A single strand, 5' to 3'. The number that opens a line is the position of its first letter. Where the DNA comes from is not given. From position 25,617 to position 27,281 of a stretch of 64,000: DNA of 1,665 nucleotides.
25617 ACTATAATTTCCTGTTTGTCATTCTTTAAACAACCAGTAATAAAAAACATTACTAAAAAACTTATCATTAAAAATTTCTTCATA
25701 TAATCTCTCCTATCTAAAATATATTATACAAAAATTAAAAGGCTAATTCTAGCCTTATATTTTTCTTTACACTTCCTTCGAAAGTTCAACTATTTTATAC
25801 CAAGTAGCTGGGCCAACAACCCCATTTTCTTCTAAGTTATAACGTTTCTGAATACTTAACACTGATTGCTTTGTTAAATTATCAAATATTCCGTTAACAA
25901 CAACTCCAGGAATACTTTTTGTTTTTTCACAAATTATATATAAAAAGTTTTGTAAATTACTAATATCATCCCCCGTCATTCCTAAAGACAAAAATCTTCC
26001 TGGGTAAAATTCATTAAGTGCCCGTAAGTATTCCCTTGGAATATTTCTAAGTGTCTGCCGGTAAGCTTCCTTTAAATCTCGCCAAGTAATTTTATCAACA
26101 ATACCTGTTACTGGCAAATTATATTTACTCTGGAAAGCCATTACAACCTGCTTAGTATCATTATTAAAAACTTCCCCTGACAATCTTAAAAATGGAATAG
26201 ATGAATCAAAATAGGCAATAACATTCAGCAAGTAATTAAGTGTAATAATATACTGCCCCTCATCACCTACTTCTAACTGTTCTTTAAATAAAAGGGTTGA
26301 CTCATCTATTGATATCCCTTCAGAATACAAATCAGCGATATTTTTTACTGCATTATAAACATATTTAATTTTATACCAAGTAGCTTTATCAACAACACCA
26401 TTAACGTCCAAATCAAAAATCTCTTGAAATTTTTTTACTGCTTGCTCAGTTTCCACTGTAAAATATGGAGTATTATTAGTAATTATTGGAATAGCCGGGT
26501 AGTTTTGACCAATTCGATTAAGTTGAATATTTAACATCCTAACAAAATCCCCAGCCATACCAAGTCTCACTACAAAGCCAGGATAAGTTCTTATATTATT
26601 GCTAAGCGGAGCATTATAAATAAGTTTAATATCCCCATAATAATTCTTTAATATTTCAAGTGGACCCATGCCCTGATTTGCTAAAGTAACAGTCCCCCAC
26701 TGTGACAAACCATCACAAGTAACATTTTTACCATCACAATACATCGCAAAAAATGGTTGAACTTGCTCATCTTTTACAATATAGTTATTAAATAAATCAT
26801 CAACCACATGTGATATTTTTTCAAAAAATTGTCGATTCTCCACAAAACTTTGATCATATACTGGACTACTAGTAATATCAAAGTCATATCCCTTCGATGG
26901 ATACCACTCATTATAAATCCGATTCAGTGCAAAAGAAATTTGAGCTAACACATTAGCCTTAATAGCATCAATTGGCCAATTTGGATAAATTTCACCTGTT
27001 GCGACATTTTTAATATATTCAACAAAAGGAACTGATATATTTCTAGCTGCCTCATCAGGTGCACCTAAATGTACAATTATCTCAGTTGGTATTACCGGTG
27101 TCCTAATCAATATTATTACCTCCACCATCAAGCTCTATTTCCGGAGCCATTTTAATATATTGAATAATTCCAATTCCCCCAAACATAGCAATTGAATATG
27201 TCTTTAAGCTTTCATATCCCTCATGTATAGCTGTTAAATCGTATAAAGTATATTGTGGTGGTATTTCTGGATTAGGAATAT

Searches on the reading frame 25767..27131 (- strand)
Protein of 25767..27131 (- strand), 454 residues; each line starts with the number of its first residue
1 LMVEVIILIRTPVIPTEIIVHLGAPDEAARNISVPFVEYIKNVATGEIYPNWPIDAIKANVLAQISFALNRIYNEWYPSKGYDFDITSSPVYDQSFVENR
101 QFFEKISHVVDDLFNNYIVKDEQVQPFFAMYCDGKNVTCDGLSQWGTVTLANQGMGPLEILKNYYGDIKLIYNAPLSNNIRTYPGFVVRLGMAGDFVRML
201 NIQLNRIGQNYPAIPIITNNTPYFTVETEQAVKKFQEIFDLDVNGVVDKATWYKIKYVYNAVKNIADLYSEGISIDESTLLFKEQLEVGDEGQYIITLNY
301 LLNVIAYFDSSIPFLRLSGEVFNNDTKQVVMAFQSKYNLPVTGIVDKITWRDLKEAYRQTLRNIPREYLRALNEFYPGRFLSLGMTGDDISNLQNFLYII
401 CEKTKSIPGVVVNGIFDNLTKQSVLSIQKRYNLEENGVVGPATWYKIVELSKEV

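Call 96: search_protein_families(library=ncbifam, proteins=[window:25767-27131:-], max_evalue=1e-10)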
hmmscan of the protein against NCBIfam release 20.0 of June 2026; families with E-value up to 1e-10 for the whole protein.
window:25767-27131:- (454 aa): 3 families
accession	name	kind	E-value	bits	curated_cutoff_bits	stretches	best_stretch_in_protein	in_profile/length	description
TIGR02869.1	spore_SleB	equivalog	7.5e-19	68.4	236.5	0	284-356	5-71/201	spore cortex-lytic enzyme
NF052335.1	PdgHdaseHSB129560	equivalog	4e-12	46.1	500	0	285-354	199-262/330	peptidoglycan hydrolase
TIGR02669.1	SpoIID_LytB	domain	4.5e-11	43.2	83.3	0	141-170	239-268/270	SpoIID/LytB domain-containing protein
